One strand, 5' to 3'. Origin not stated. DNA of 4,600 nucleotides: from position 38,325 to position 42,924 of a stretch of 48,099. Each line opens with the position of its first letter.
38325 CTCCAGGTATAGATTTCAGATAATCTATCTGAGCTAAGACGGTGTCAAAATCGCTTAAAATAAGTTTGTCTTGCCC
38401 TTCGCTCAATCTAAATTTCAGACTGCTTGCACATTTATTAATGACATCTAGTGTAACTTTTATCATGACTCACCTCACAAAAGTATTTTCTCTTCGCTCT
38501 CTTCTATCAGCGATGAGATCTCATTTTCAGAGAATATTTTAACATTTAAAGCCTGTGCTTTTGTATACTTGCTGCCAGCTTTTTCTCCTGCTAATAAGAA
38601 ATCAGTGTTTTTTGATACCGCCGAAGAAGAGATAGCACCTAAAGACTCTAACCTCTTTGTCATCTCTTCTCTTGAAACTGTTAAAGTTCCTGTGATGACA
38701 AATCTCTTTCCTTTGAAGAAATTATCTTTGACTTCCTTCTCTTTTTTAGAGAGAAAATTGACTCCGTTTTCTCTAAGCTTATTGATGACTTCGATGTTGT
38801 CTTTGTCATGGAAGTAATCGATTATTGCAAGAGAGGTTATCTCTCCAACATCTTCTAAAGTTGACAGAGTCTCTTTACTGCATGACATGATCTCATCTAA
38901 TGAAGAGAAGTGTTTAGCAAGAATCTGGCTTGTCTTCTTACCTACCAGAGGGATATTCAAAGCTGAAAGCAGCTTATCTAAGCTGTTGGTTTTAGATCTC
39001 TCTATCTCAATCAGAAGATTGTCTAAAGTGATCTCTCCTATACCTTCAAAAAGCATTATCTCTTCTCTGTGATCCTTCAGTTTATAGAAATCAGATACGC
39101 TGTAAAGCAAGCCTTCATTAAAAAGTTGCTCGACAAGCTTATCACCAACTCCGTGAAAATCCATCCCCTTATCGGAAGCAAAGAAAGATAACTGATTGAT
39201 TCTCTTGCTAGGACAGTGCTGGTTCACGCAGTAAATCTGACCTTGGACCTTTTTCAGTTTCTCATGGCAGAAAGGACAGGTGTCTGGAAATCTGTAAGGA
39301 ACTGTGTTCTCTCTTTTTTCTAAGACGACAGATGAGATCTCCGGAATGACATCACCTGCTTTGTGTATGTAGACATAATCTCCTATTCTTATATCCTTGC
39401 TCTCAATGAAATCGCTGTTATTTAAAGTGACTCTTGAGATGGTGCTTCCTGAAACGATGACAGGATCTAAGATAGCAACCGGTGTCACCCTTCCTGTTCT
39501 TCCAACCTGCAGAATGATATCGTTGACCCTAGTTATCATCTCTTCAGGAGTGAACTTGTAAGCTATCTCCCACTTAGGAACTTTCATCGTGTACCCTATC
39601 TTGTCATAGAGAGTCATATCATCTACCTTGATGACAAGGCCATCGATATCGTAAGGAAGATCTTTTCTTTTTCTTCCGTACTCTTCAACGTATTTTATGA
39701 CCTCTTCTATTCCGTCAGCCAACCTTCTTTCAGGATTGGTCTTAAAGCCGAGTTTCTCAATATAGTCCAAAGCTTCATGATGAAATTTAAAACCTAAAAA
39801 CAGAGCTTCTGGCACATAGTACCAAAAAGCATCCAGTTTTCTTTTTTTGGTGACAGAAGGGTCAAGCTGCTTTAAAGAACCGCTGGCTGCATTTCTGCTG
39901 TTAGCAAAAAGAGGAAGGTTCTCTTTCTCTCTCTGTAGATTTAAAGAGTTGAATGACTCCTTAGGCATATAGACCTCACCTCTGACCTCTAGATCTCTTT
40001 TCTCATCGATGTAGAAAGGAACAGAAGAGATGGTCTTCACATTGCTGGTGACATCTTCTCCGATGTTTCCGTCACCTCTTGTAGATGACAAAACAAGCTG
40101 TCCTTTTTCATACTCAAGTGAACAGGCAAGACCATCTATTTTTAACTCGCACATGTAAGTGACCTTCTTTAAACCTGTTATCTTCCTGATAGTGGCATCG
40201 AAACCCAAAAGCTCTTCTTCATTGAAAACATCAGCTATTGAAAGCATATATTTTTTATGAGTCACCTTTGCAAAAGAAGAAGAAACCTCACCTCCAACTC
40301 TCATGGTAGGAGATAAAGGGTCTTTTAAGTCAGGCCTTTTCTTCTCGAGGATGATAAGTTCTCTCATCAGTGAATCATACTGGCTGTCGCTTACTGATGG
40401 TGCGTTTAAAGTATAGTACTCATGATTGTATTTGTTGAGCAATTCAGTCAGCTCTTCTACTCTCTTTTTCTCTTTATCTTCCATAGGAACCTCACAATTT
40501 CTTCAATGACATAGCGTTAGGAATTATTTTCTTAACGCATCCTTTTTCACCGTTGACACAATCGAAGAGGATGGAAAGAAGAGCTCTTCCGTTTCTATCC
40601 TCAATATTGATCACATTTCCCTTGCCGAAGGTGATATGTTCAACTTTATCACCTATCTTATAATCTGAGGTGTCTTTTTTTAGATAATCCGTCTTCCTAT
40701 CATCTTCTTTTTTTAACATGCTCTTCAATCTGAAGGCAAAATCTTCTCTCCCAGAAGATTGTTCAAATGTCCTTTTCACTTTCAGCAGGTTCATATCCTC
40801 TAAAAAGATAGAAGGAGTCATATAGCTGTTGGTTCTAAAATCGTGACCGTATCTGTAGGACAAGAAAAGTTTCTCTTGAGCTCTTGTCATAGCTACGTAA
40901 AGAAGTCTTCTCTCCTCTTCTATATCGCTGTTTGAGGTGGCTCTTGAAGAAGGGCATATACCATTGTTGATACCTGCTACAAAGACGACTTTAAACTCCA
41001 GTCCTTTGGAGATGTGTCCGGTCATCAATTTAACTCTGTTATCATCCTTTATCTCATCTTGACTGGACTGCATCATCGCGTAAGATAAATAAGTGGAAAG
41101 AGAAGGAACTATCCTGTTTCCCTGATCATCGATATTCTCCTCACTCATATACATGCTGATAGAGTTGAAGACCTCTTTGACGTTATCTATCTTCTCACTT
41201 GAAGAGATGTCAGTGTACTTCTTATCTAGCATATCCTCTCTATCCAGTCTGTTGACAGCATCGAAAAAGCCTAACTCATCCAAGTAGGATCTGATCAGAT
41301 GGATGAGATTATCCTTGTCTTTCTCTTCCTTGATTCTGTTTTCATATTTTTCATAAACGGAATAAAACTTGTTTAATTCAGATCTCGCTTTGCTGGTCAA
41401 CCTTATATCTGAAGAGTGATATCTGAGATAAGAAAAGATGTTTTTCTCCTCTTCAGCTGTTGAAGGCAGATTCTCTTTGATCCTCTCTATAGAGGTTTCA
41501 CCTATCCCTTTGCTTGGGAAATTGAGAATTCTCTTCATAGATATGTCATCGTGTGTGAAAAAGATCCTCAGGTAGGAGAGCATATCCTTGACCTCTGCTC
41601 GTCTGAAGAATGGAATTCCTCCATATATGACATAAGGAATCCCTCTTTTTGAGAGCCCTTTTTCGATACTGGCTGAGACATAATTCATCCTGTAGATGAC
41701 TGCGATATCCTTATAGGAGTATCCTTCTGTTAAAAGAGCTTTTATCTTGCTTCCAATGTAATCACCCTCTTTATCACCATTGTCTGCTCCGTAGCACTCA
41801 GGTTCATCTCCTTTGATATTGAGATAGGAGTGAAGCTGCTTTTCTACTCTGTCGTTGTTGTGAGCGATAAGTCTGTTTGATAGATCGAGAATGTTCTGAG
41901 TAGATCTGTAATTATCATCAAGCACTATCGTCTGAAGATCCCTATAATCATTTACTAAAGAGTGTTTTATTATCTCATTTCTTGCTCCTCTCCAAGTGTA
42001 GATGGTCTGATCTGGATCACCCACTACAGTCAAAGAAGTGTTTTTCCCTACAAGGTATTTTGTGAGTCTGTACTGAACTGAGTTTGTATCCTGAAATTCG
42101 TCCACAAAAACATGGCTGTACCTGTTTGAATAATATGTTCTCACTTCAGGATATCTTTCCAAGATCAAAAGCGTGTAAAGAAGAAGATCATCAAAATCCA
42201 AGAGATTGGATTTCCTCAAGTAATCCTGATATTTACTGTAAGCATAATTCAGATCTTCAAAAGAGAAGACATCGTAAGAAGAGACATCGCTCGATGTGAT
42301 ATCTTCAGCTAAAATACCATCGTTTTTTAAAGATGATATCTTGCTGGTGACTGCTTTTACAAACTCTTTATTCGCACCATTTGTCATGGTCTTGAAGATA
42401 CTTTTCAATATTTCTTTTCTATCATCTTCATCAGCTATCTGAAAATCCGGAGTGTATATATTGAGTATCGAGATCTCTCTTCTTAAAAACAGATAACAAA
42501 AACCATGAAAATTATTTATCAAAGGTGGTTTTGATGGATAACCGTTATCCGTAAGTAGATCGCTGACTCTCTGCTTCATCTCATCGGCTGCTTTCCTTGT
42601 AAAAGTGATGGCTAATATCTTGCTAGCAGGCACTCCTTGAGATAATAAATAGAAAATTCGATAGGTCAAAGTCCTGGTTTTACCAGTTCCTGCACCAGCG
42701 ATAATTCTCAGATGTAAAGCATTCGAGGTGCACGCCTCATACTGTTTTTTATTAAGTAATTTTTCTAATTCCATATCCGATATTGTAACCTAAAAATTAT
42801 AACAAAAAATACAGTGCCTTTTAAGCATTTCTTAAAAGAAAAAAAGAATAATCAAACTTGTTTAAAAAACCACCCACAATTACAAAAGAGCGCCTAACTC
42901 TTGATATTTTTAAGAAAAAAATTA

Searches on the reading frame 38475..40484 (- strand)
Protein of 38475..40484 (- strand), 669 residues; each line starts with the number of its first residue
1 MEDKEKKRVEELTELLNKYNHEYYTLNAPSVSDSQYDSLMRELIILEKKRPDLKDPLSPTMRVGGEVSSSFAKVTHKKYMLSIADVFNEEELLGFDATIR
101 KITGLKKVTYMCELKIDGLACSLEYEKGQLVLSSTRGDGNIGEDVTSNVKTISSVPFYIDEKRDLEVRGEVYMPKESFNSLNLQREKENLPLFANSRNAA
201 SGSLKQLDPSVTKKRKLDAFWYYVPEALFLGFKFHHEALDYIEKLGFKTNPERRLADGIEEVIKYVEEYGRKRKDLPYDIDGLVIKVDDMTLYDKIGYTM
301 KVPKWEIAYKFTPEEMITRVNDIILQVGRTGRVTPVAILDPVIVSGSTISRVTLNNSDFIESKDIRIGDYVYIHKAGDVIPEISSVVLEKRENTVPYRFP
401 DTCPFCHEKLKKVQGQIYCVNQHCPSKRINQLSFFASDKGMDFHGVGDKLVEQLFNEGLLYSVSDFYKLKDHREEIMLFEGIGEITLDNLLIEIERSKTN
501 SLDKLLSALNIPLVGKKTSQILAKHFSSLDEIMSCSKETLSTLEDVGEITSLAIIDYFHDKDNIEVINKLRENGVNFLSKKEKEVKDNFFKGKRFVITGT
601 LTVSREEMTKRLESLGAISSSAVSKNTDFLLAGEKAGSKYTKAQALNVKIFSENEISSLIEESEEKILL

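Call 37: search_protein_families(library=pfam, proteins=[window:38475-40484:-], max_evalue=0.001)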
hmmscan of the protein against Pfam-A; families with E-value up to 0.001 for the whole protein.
window:38475-40484:- (669 aa): 6 families
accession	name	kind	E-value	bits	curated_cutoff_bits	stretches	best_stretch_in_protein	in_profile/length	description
PF01653.23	DNA_ligase_aden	-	2.1e-90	303.1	27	1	69-314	2-253/253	NAD-dependent DNA ligase adenylation domain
PF03120.22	DNA_ligase_OB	-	1.6e-32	111.6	32.9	1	318-393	2-77/79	NAD-dependent DNA ligase OB-fold domain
PF12826.13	HHH_2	-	2.3e-17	63.3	27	1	505-567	2-64/64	Helix-hairpin-helix motif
PF00533.33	BRCT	-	8.8e-14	51.9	21.3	1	586-659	2-77/78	BRCA1 C Terminus (BRCT) domain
PF14520.12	HHH_5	-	6.8e-11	42.9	27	1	509-557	5-54/57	Helix-hairpin-helix domain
PF12738.14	PTCB-BRCT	-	2.1e-05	24.9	22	1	597-650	5-58/63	twin BRCT domain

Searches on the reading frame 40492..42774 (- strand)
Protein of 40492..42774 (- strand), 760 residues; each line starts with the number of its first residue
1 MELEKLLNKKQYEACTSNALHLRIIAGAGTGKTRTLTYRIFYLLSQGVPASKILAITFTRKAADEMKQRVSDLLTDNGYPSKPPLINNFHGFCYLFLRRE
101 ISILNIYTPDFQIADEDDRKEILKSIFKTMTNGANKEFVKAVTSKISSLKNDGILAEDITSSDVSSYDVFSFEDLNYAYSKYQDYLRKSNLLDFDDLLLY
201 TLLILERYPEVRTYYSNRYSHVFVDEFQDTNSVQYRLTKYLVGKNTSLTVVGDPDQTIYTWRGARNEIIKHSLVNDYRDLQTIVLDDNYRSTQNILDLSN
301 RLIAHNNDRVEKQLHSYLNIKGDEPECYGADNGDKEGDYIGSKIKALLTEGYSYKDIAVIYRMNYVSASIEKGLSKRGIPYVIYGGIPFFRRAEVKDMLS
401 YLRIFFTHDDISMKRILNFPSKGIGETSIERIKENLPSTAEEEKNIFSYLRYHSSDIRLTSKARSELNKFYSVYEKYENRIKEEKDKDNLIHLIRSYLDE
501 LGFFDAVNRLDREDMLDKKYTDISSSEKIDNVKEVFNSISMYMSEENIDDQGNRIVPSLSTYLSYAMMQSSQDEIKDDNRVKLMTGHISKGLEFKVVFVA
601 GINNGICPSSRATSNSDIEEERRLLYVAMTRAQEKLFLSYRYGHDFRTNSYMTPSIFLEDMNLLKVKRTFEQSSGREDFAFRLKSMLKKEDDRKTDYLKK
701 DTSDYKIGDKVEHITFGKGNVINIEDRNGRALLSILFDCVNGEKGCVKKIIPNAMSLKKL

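Call 37: search_protein_families(library=pfam, proteins=[window:40492-42774:-], max_evalue=0.001)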
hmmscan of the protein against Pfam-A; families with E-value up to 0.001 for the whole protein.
window:40492-42774:- (760 aa): 9 families
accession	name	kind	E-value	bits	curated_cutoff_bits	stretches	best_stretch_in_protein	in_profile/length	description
PF00580.27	UvrD-helicase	-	3.6e-76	256.8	23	1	7-270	1-264/271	UvrD/REP helicase N-terminal domain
PF13361.12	UvrD_C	-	1.7e-69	235.3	25.6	1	283-640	1-347/350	UvrD-like helicase C-terminal domain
PF13245.12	AAA_19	-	4.5e-20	72.6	25.1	1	17-260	9-132/134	AAA domain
PF13538.12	UvrD_C_2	-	4e-10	39.8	27.4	1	584-638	5-51/52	UvrD-like helicase C-terminal domain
PF21196.3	PcrA_UvrD_tudor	-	4.3e-05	23.7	23.9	1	707-744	1-37/48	PcrA/UvrD tudor domain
PF13086.12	AAA_11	-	0.00011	22.5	27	1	8-154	3-138/257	AAA domain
PF13604.12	AAA_30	-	0.00017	21.8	27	0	9-70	4-66/191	AAA domain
PF13087.12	AAA_12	-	0.00051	20.1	27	0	477-637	39-189/195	AAA domain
PF06926.16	Rep_Org_C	-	0.00057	20.6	27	0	493-579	3-87/95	Putative replisome organiser protein C-terminus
